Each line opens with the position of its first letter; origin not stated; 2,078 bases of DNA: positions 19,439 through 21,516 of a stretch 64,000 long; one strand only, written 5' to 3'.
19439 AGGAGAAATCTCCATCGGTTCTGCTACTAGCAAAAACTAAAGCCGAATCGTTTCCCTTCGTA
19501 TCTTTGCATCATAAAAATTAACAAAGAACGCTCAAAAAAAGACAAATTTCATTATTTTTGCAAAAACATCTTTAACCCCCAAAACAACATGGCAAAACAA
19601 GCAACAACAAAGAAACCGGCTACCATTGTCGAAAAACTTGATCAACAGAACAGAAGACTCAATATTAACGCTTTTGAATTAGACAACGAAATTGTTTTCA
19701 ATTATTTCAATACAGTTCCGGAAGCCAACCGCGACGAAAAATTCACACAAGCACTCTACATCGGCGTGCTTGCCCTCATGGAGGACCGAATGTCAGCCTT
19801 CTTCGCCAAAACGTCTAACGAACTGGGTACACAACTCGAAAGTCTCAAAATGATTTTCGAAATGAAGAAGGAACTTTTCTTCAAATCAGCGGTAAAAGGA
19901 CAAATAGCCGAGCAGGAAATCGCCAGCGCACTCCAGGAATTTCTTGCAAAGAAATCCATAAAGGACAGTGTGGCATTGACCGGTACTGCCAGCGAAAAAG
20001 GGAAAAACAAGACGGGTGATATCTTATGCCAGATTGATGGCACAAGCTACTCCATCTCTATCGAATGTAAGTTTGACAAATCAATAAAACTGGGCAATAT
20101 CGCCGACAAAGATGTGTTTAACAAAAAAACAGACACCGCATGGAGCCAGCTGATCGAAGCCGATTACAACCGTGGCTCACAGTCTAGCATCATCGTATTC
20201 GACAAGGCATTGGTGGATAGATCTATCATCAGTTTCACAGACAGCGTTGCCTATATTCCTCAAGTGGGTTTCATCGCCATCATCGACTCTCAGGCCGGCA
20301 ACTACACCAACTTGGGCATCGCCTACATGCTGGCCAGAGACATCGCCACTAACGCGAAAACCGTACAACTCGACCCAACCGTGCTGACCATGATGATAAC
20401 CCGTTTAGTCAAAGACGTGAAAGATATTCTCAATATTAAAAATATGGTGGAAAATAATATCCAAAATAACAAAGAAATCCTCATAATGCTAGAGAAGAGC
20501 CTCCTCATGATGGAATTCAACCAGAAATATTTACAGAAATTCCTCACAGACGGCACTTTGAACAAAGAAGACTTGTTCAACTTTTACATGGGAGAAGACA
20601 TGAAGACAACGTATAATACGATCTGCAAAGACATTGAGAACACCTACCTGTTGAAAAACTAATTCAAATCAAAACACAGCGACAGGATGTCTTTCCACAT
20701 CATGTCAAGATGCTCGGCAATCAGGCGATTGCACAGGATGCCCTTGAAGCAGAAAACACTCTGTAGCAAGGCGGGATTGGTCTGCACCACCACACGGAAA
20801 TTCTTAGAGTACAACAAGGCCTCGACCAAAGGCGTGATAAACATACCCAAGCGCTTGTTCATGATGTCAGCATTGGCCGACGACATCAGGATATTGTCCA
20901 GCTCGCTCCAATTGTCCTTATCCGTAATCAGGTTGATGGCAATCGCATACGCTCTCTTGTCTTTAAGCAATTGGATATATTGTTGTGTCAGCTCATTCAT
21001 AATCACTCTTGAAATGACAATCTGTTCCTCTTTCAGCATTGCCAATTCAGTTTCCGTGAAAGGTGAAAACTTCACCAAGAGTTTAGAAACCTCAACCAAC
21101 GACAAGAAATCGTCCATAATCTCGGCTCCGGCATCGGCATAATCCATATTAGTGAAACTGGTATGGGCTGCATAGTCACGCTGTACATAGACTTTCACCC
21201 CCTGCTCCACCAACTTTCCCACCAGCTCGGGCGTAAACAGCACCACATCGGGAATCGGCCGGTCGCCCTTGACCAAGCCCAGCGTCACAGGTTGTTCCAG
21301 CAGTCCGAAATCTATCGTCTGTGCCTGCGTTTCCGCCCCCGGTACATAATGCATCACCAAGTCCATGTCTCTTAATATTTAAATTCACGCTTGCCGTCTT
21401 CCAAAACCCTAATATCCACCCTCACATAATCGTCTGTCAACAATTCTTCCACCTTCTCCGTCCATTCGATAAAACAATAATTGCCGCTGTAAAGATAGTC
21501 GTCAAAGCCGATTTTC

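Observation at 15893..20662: Co-oriented four-gene cassette (orphan 424-aa protein, wHTH-AAA+ ATPase, 116-aa protein, PD-(D/E)xK-like protein) between housekeeping genes: candidate uncharacterised conflict system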

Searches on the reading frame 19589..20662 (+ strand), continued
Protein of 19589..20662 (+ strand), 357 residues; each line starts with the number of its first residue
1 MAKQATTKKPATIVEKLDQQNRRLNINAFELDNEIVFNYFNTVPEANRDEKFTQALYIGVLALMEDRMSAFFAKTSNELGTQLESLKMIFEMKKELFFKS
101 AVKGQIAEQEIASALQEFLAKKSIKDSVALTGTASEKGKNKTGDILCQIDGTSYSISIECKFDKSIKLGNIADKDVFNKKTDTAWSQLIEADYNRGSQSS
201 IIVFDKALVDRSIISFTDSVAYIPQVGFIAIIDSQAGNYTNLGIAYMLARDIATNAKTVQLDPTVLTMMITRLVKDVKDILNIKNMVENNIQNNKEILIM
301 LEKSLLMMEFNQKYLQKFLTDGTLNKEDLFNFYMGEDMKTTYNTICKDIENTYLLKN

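Call 44: search_protein_families(library=padloc, proteins=[L133:5807-6019:+, L170:84-302:+, L176:847-1137:+, L134:2696-3721:+, L134:233-2683:+, L130:3137-4990:+, L116:2123-4432:+, L131:193-1866:+, L132:7486-9987:+, L166:3402-5546:+], max_evalue=0.001)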
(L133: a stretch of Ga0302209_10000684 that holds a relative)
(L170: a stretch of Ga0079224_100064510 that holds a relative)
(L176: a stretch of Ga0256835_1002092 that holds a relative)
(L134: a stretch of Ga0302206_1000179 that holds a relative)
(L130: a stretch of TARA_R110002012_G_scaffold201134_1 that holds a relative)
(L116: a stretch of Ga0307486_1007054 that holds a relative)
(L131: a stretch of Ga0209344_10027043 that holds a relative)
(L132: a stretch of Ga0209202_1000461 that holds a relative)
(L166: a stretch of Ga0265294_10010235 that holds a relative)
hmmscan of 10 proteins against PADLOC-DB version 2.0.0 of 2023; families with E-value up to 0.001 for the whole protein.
L133:5807-6019:+ (70 aa): 0 families

L170:84-302:+ (72 aa): 0 families

L176:847-1137:+ (96 aa): 0 families

L134:2696-3721:+ (341 aa): 0 families

L134:233-2683:+ (816 aa): 3 families
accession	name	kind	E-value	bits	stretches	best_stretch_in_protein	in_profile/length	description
PDLC03859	LmuB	-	3.4e-08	31.2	1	79-747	3-586/611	-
PDLC03865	LmuB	-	5.7e-06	22.8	1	80-136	2-57/1007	-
PDLC00288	PtuA1|PtuA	-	2.2e-05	21.2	1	60-167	292-389/733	AAA ATPase domain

L130:3137-4990:+ (617 aa): 105 families (the best 25 are shown)
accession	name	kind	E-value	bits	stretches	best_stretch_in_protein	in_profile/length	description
PDLC02358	Old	-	3.1e-59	199.2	2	164-541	96-452/578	Old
PDLC02979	AriA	-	8.1e-42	142.3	1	1-401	1-373/373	-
PDLC00065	GajA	-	6.9e-29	99.1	1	1-500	1-469/670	AAA ATPase domain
PDLC00067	GajA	-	1.7e-26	90.8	2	291-538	245-461/604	AAA ATPase domain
PDLC00085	GajA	-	4.9e-24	83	2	333-545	240-448/580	AAA ATPase domain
PDLC00086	GajA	-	1e-21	75.4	2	1-61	1-66/600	AAA ATPase domain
PDLC00094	GajA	-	1e-21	75.1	2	1-61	1-66/569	AAA ATPase domain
PDLC00093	GajA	-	2.1e-20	71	2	230-493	248-516/736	AAA ATPase domain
PDLC00063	GajA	-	5.4e-20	69.5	2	203-542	190-530/679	AAA ATPase domain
PDLC00062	GajA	-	2.9e-19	67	2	1-44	1-44/639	AAA ATPase domain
PDLC00095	GajA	-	1.6e-18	64.7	2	1-73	1-74/752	AAA ATPase domain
PDLC02915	ATPase-Toprim_I-B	-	2e-18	64.5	2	247-483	165-360/623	-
PDLC04178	HEC-01A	-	4.1e-17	60.3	2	353-402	285-332/399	-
PDLC00091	GajA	-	4.2e-17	60.2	2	1-76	1-83/627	AAA ATPase domain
PDLC03878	NsnB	-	6.2e-17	60.4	1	3-401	2-281/345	-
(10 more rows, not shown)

L116:2123-4432:+ (769 aa): 11 families
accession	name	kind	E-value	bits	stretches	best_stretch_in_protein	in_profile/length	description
PDLC04887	PDC-S06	-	9.4e-134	445.8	1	1-767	1-781/790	-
PDLC04894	PDC-S06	-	6.8e-112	373.3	1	1-767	1-736/740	-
PDLC04896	PDC-S06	-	2.3e-106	355.1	1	1-766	1-728/732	-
PDLC04897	PDC-S06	-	7.4e-45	151.7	1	22-728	16-686/727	-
PDLC04890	PDC-S06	-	7.1e-44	148.5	1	19-763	13-719/732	-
PDLC04886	PDC-S06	-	2.8e-40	136.8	1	17-691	13-648/727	-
PDLC04895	PDC-S06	-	2e-17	61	2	1-55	1-51/784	-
PDLC04898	PDC-S06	-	9e-15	52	1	33-608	32-615/752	-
PDLC02360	PrrC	-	2.2e-12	44.7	1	453-656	86-253/372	PrrC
PDLC03865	LmuB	-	3.2e-08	30.2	1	527-609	914-983/1007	-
PDLC04140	mad8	-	0.00049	17.7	0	444-568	90-214/314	mads_8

L131:193-1866:+ (557 aa): 58 families (the best 25 are shown)
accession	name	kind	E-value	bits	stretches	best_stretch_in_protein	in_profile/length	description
PDLC03778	RT_UG39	-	7.1e-170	564.5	1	6-556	2-538/541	DRT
PDLC01136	RT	-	1.1e-25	88.6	1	102-381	35-251/263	RT (reverse transcriptase)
PDLC03757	Drt2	-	6.5e-22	76.2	1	161-484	159-444/502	DRT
PDLC03754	RT_UG17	-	5e-19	66.5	1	189-433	110-290/429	DRT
PDLC03766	Drt9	-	2.2e-18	64.3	1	118-360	80-263/488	DRT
PDLC02063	Cas1_IIIb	-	5.3e-17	59.6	2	297-381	189-267/617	-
PDLC01607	RT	-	6.1e-15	53.8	1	183-366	20-140/161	"CAS-I,CAS-II,CAS-III,CAS-IV,CAS-V,CAS-VI; acquisition_associated"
PDLC02173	Drt2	-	2.6e-14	51.2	1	294-463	225-378/425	-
PDLC03756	RT_UG19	-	1.5e-13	48.7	1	201-357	139-256/562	DRT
PDLC03746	RT_UG10_large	-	1.7e-13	47.3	1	286-390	553-659/1688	DRT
PDLC03779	RT_UG4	-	3.6e-13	47.3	1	296-379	169-250/307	DRT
PDLC03768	Drt3a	-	1.1e-12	46.1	1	291-489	177-329/411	DRT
PDLC03759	RT_UG21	-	1.3e-12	45.3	1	179-366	115-255/503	DRT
PDLC02175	Drt3a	-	2.1e-11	41.7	1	295-417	156-264/417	-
PDLC03785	RT_UG9_large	-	2.4e-11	40.7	1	147-394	311-506/772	DRT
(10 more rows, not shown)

L132:7486-9987:+ (833 aa): 13 families
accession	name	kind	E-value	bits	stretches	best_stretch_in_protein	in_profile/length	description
PDLC03859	LmuB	-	1.6e-18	65.2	1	4-663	2-598/611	-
PDLC03865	LmuB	-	9.8e-17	58.4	2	345-649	693-982/1007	-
PDLC04135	mad3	-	1.5e-10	39.1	1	6-641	1-323/374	mads_3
PDLC04140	mad8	-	1.3e-08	32.7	1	21-61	16-58/314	mads_8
PDLC03861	LmuB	-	1.5e-07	27.8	1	5-67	208-266/1213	-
PDLC03868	LmuB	-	2.8e-06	23.9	1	6-76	5-72/1035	-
PDLC00278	PtuA1|PtuA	-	2.8e-05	21.6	1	6-76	2-63/436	AAA ATPase domain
PDLC00096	GajA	-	4.3e-05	20.4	1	6-52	2-44/630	AAA ATPase domain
PDLC02747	PbeC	-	7.5e-05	19.8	1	27-68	20-62/632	PbeC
PDLC00269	PtuA1|PtuA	-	7.6e-05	20.1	1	6-59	2-59/446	AAA ATPase domain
PDLC02979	AriA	-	9.2e-05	20.4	1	6-265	2-262/373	-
PDLC00288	PtuA1|PtuA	-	0.00012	18.8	1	4-63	311-373/733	AAA ATPase domain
PDLC03864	LmuB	-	0.00025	17.7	0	7-60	46-101/657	-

L166:3402-5546:+ (714 aa): 2 families
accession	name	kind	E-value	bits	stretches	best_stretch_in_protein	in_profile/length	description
PDLC05023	PDC-S46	-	2.6e-241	801.2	1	1-713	1-718/719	-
PDLC04140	mad8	-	6.3e-07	27.2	1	292-480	100-237/314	mads_8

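Call 46: predict_structure(alignment_id=A3)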
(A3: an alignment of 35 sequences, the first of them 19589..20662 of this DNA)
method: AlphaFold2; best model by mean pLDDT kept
length: 357 residues; sequences in the alignment: 35
mean_pLDDT: 65.9   pTM: 0.42
mean pLDDT of the five models: 65.9, 63.4, 60.8, 60.7, 56.4
residues with pLDDT >= 90: 3; 70-90: 173; 50-70: 94; < 50: 87
segments of 3 or more residues with pLDDT < 50: 1-35, 61-63, 65-76, 94-104, 133-142, 175-180, 258-260
pLDDT, mean of each block of 10 residues (from residue 1): 34 40 39 51 72 62 48 47 52 47 59 89 86 48 74 83 67 47 60 65 83 79 76 85 88 65 63 73 79 78 74 76 74 67 78 64
secondary structure, 60 per line:
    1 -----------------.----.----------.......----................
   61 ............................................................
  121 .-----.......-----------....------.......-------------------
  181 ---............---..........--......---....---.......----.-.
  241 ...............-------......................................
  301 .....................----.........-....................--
elements in order: H34-40 H45-121 E127-130 E145-148 E155-161 H184-195 E199-205 H211-216 E220-223 E227-233 H240-255 H263-321 H326-334 H336-355

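Call 55: fold_search(model_id=the predicted structure, library=pdb)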
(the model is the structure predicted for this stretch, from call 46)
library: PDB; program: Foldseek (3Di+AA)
matches with E <= 10: 131; with E <= 0.001: 0
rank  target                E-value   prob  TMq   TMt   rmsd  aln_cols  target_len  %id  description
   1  9bgk_F                1.0e-01  0.82  0.27  0.09   4.9       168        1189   14  Structure of V.cholera DdmDE (2D:1E) in complex with DNA (released 2024-10-23)
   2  9bf1_A                1.0e-01  0.72  0.26  0.09   5.1       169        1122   15  Structure of apo-state V. cholerae DdmD (released 2024-08-21)
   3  7edb_B                1.2e-01  0.41  0.22  0.23   9.7       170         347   12  EcoT38I restriction endonuclease complexed with DNA (released 2022-03-16)
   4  4dap                  1.7e-01  0.28  0.18  0.25   9.2       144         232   14  The structure of Escherichia coli SfsA (released 2013-08-14)
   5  1gef_B                2.2e-01  0.44  0.16  0.41   5.0       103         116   16  Crystal structure of the archaeal holliday junction resolvase HJC (released 2001-03-21)
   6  1gef_E                2.3e-01  0.41  0.16  0.41   5.1       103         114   16  Crystal structure of the archaeal holliday junction resolvase HJC (released 2001-03-21)
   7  2inb                  3.0e-01  0.25  0.19  0.42   7.1       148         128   14  Crystal structure of an XisH family protein (ZP_00107633.1) from Nostoc punctiforme PCC 73102 at 1.60 A resolution (released 2006-10-24)
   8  9c6q_C                3.6e-01  0.47  0.25  0.08   4.5       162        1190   15  Structure of V. cholerae monomeric DdmD bound with ssDNA (released 2024-08-21)
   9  3a4k_A                4.7e-01  0.20  0.23  0.27  20.0       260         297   14  Crystal structural analysis of HindIII restriction endonuclease in complex with cognate DNA and divalent cations at 2. (released 2009-10-20)
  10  2wiw_A                5.0e-01  0.23  0.17  0.40   7.1       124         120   12  Crystal structures of Holliday junction resolvases from Archaeoglobus fulgidus bound to DNA substrate (released 2009-05-26)
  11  2wiw_B                5.3e-01  0.21  0.16  0.37   7.7       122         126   14  Crystal structures of Holliday junction resolvases from Archaeoglobus fulgidus bound to DNA substrate (released 2009-05-26)
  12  1y88                  5.3e-01  0.16  0.20  0.34  16.2       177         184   15  Crystal Structure of Protein of Unknown Function AF1548 (released 2004-12-21)
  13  8bao_B                6.0e-01  0.38  0.23  0.23   6.1       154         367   18  Dysgonamonadaceae bacterium CRISPR ancillary nuclease 2 (released 2022-11-30)
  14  9khz_B                6.4e-01  0.18  0.21  0.08   5.8       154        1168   13  Structure of DdmD dimer with ssDNA with ADP bound (released 2025-02-19)
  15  2wcw_A                6.8e-01  0.28  0.16  0.38   6.0        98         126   13  1.6A resolution structure of Archaeoglobus fulgidus Hjc, a Holliday junction resolvase from an archaeal hyperthermophi (released 2009-03-24)
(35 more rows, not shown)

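Call 64: search_protein_families(library=pfam, proteins=[L009:6968-7480:+, L119:2820-4733:+], max_evalue=0.01)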
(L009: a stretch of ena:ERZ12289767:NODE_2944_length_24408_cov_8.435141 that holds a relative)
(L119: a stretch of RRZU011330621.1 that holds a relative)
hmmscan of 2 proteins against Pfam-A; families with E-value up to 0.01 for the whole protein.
L009:6968-7480:+ (170 aa): 0 families

L119:2820-4733:+ (637 aa): 6 families
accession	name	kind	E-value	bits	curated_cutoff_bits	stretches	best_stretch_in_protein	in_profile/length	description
PF13175.12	AAA_15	-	5e-32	112.4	32.1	1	1-393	1-374/374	AAA ATPase domain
PF13304.12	AAA_21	-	2.7e-15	57.7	27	1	27-394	2-304/304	AAA domain, putative AbiEii toxin, Type IV TA system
PF20469.4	OLD-like_TOPRIM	-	5e-11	43.4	23.2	1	435-508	1-67/67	Overcoming lysogenization defect protein-like, TOPRIM domain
PF13555.12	AAA_29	-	5.7e-05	23.2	27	1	3-57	1-56/61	P-loop containing region of AAA domain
PF02463.25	SMC_N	-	8e-05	22.6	40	1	2-407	1-214/220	RecF/RecN/SMC N terminal domain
PF11398.14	DUF2813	-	0.00012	22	21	1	1-53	1-51/372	Protein of unknown function (DUF2813)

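Call 71: fold_search(model_id=the predicted structure, library=viral)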
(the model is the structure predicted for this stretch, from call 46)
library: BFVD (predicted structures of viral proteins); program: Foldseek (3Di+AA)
matches with E <= 10: 182; with E <= 0.001: 1
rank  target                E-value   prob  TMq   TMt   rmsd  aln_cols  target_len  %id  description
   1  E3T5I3                2.8e-04  1.00  0.35  0.33  24.1       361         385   14  Restriction endonuclease type IV Mrr domain-containing protein [Cafeteria roenbergensis virus (strain BV-PW1)]
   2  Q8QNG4                7.1e-03  0.82  0.22  0.16  10.5       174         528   18  EsV-1-115 [Ectocarpus siliculosus virus 1 (isolate New Zealand/Kaikoura/1988)]
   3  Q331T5                2.1e-02  0.63  0.17  0.26  16.9       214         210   13  (no name in the UniProt tables at hand)
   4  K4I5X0                2.1e-02  0.60  0.20  0.31  18.1       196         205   10  Uncharacterized protein [Salmonella phage STML-198]
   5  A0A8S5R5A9            2.5e-02  0.80  0.21  0.25   9.8       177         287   19  Putative nuclease of the RecB family [Ackermannviridae sp. ctaCq7]
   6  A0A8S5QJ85            3.1e-02  0.75  0.20  0.23  10.9       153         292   14  Restriction endonuclease [Siphoviridae sp. ctezl47]
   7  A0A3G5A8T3            4.2e-02  0.60  0.20  0.09   8.7       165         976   16  Superfamily II helicase [Hyperionvirus sp.]
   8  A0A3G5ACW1            5.1e-02  0.44  0.19  0.18   9.8       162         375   14  C2H2-type domain-containing protein [Hyperionvirus sp.]
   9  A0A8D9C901            5.4e-02  0.82  0.21  0.32   6.1       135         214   17  Gp1.5 [uncultured marine phage]
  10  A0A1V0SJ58            6.5e-02  0.54  0.19  0.07  14.0       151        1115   11  Superfamily II helicase [Klosneuvirus KNV1]
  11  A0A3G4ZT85            1.2e-01  0.57  0.25  0.36  22.9       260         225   10  Uncharacterized protein [Edafosvirus sp.]
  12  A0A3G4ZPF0            1.3e-01  0.35  0.20  0.14   7.6       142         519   14  Uncharacterized protein [Terrestrivirus sp.]
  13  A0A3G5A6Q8            1.4e-01  0.51  0.27  0.29  20.1       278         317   12  Uncharacterized protein [Hyperionvirus sp.]
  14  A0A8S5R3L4            1.5e-01  0.51  0.21  0.26  12.5       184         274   11  Uncharacterized protein [Podoviridae sp. ct8nN1]
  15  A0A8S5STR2            1.7e-01  0.35  0.17  0.38  14.8       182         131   12  UPF0297 protein [Siphoviridae sp. ctKwY15]
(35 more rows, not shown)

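Call 81: search_solved_structures(query=A3, max_evalue=10)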
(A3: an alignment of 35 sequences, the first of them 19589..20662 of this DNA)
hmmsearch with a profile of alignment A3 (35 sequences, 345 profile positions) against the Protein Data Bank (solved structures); distinct sequences matched with E-value up to 10: 39.
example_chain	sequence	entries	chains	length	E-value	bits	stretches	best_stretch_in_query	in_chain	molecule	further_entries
6gue_A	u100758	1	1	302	0.98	11.6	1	267-317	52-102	Cyclin-dependent kinase 2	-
1oit_A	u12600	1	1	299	1.1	11.5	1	267-317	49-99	CELL DIVISION PROTEIN KINASE 2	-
2jgz_A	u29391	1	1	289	1.1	11.4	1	267-317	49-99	CELL DIVISION PROTEIN KINASE 2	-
4i3z_A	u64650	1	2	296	1.1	11.4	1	267-317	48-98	Cyclin-dependent kinase 2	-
1e9h_A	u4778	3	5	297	1.1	11.4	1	267-317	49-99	CELL DIVISION PROTEIN KINASE 2 | Cyclin-dependent kinase 2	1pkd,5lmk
3qhr_A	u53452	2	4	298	1.2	11.4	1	267-317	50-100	Cell division protein kinase 2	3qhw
8h6p_A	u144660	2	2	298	1.2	11.4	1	267-317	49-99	Cyclin-dependent kinase 2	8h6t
8bzo_A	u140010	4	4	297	1.2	11.4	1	267-317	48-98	Cyclin-dependent kinase 2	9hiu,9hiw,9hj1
8uv0_A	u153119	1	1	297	1.2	11.4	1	267-317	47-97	Cyclin-dependent kinase 2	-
1w98_A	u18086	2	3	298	1.2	11.3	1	267-317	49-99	CELL DIVISION PROTEIN KINASE 2 | Cyclin-dependent kinase 2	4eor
11gv_A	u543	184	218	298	1.2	11.3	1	267-317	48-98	Cyclin-dependent kinase 2 | CYCLIN-DEPENDENT PROTEIN KINASE 2 | PROTEIN (CDK2 HUMAN)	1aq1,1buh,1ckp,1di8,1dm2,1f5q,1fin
8bya_A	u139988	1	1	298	1.2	11.3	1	267-317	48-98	Cyclin-dependent kinase 2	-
7e34_A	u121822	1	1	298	1.2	11.3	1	267-317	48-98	Cyclin-dependent kinase 2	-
6oqi_A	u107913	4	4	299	1.2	11.3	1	267-317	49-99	Cyclin-dependent kinase 2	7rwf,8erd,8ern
5k4j_A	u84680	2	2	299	1.2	11.3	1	267-317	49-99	Cyclin-dependent kinase 2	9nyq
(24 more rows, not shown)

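Call 100: search_protein_families(library=pfam, proteins=[L197:7131-7937:+, L197:6285-7070:+, L197:5476-6234:+, L196:12117-12599:+], max_evalue=0.01)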
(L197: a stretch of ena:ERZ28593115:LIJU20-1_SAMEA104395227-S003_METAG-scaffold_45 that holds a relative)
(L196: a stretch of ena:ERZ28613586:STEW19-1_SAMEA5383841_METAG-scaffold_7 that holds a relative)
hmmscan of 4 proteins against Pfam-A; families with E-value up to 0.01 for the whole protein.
L197:7131-7937:+ (268 aa): 0 families

L197:6285-7070:+ (261 aa): 0 families

L197:5476-6234:+ (252 aa): 0 families

L196:12117-12599:+ (160 aa): 1 family
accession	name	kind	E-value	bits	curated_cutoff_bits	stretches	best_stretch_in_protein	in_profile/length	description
PF02498.22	Bro-N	-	0.00042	21.3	25.6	1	14-110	2-91/96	BRO family, N-terminal domain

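Call 102: search_dna_similar(query=window:19589-20662:+, collection=plasmids, mode=protein, max_evalue=1e-10, max_rows=25)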
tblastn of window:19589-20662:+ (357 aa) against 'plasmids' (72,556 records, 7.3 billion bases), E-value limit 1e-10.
Records with a match: 1; places in all: 1; records where one place covers at least 80% of the query: 1.
Best place of each record, by identity: <60% 1.
By first word of the organism name: Paracoccus 1.
By predicted mobility (MOB-suite, as given by PLSDB): mobilizable 1.
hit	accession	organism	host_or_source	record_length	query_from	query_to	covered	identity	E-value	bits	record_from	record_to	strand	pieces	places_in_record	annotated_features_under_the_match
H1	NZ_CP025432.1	Paracoccus zhejiangensis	single cell,sludge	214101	17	351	94%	56.1%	3e-122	394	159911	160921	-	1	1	hypothetical protein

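Call 104: get_annotated_region(hit=H1, flank=8000)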
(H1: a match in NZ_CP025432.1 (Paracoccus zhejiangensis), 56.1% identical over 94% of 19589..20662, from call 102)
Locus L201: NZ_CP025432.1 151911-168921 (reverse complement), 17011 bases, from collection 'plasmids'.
description: Paracoccus zhejiangensis strain J6 plasmid pPZ02, complete sequence
organism: Paracoccus zhejiangensis (NCBI taxid 1077935)
taxonomy: Bacteria; Pseudomonadota; Alphaproteobacteria; Rhodobacterales; Paracoccaceae; Paracoccus; Paracoccus zhejiangensis
host: -; source: single cell,sludge; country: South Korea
typing (MOB-suite, as given by PLSDB): mobilizable; replicon rep_cluster_517; relaxase MOBP
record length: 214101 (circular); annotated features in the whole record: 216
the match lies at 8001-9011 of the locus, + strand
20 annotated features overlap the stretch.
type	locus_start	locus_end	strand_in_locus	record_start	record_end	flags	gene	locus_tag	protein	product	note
CDS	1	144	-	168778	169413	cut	-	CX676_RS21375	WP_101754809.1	hypothetical protein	-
CDS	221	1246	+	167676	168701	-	-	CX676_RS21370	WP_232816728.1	ADP-ribosylglycohydrolase family protein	-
CDS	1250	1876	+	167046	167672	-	-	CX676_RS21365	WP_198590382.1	uracil-DNA glycosylase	-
CDS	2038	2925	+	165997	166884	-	-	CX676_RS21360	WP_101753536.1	site-specific integrase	-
CDS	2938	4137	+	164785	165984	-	-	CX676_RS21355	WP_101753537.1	IS91 family transposase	-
CDS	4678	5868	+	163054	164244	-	-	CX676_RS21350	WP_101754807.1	SIR2 family protein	-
CDS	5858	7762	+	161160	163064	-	-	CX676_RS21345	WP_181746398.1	DUF87 domain-containing protein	-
CDS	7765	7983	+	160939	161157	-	-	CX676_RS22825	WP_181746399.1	KTSC domain-containing protein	-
CDS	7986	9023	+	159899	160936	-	-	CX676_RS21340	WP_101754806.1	hypothetical protein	-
CDS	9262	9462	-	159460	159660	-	-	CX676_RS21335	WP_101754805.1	hypothetical protein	-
CDS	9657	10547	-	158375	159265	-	-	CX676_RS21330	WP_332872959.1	zincin-like metallopeptidase domain-containing protein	-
CDS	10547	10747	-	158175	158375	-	-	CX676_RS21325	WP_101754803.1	hypothetical protein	-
CDS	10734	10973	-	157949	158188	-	-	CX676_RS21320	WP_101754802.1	hypothetical protein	-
CDS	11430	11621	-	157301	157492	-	-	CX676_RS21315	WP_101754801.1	hypothetical protein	-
CDS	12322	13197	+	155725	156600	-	-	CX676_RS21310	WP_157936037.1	hypothetical protein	-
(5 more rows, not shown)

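Call 110: search_protein_families(library=padloc, proteins=[L101:7562-9499:+], max_evalue=0.001)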
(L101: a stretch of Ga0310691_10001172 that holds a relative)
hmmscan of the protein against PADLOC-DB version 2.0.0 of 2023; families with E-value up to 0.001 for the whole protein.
L101:7562-9499:+ (645 aa): 0 families

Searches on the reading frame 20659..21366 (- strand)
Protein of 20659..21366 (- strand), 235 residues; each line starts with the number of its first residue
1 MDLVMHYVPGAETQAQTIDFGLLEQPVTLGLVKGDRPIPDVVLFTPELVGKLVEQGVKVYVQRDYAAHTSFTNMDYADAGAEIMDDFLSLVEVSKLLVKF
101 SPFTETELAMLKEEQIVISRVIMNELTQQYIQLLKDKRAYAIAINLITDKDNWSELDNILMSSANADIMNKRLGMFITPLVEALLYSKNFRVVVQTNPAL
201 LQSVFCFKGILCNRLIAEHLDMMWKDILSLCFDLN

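Call 3: search_protein_families(library=pfam, proteins=[window:20659-21366:-], max_evalue=0.1)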
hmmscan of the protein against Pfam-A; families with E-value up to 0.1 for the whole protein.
window:20659-21366:- (235 aa): 1 family
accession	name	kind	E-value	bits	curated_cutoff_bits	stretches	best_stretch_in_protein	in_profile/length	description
PF05222.21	AlaDh_PNT_N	-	4.5e-18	66.2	30.4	1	44-157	15-127/136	Alanine dehydrogenase/PNT, N-terminal domain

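Call 5: search_protein_families(library=ncbifam, proteins=[window:20659-21366:-], max_evalue=0.1)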
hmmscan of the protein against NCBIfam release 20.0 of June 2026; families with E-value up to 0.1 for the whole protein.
window:20659-21366:- (235 aa): 3 families
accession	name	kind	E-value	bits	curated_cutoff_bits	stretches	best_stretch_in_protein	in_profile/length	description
NF006942.0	PRK09424.1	equivalog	8.9e-11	41.2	383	1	33-157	7-128/510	Re/Si-specific NAD(P)(+) transhydrogenase subunit alpha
TIGR00561.1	pntA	equivalog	1.3e-07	30.6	444.4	1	42-158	15-128/511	Re/Si-specific NAD(P)(+) transhydrogenase subunit alpha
TIGR00518.1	alaDH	equivalog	9.3e-07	28.1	391.85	1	42-149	16-121/370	alanine dehydrogenase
